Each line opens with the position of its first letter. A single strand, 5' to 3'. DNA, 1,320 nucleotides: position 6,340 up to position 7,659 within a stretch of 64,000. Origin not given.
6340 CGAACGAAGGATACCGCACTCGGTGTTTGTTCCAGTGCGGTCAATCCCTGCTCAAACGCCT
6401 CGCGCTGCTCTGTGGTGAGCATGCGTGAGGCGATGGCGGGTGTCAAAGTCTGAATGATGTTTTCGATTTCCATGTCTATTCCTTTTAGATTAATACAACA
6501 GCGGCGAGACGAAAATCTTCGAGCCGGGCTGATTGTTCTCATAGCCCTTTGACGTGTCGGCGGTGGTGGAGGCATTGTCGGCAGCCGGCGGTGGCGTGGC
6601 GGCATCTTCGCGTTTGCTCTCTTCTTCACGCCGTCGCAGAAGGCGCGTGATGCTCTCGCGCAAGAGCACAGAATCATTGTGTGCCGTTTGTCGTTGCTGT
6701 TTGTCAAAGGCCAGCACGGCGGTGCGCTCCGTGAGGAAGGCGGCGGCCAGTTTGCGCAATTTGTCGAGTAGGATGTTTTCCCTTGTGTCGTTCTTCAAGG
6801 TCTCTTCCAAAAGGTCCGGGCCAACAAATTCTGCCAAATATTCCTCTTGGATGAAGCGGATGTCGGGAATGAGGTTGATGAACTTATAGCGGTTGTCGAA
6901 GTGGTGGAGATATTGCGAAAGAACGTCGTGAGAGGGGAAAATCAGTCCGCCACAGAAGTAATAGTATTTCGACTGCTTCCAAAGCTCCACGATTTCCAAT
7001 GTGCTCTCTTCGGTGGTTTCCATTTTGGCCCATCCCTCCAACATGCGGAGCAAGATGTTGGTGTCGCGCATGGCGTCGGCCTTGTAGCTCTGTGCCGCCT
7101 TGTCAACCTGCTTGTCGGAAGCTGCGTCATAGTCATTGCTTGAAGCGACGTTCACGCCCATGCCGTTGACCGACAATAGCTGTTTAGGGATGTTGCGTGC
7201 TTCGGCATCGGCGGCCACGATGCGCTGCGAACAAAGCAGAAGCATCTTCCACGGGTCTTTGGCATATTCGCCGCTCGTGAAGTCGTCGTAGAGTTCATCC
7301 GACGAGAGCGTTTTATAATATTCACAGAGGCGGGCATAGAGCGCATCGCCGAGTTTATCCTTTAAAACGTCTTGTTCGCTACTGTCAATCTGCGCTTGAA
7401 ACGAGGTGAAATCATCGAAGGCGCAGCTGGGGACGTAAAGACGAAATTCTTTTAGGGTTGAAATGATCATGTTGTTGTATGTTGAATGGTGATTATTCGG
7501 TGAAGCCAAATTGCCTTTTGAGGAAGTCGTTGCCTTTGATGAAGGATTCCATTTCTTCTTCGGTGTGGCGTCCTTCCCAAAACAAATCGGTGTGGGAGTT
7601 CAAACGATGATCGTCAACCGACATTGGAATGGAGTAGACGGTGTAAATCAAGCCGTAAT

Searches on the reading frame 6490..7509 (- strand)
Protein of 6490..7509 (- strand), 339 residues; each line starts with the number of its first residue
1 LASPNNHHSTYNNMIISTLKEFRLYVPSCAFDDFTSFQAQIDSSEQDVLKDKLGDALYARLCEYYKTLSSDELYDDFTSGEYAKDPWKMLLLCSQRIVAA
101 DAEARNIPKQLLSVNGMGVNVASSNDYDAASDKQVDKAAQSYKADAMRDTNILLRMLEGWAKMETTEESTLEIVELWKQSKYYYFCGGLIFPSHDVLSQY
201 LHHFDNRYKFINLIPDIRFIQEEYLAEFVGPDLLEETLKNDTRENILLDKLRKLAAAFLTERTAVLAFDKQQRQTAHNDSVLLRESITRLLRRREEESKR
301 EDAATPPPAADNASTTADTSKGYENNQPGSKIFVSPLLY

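Call 13: search_protein_families(library=pfam, proteins=[window:6490-7509:-], max_evalue=0.01)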
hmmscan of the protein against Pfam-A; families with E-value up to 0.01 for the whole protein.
window:6490-7509:- (339 aa): 1 family
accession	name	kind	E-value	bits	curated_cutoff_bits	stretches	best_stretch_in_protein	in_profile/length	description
PF20459.4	DUF6712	-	1.2e-09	38.7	25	1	50-158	2-102/121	Family of unknown function (DUF6712)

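Call 14: search_protein_families(library=phrogs, proteins=[window:6490-7509:-], max_evalue=0.001)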
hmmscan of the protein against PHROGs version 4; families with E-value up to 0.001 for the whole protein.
window:6490-7509:- (339 aa): 1 family
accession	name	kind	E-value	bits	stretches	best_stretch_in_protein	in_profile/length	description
phrog_28238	-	unknown function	0.00079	20.7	0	182-264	24-102/105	-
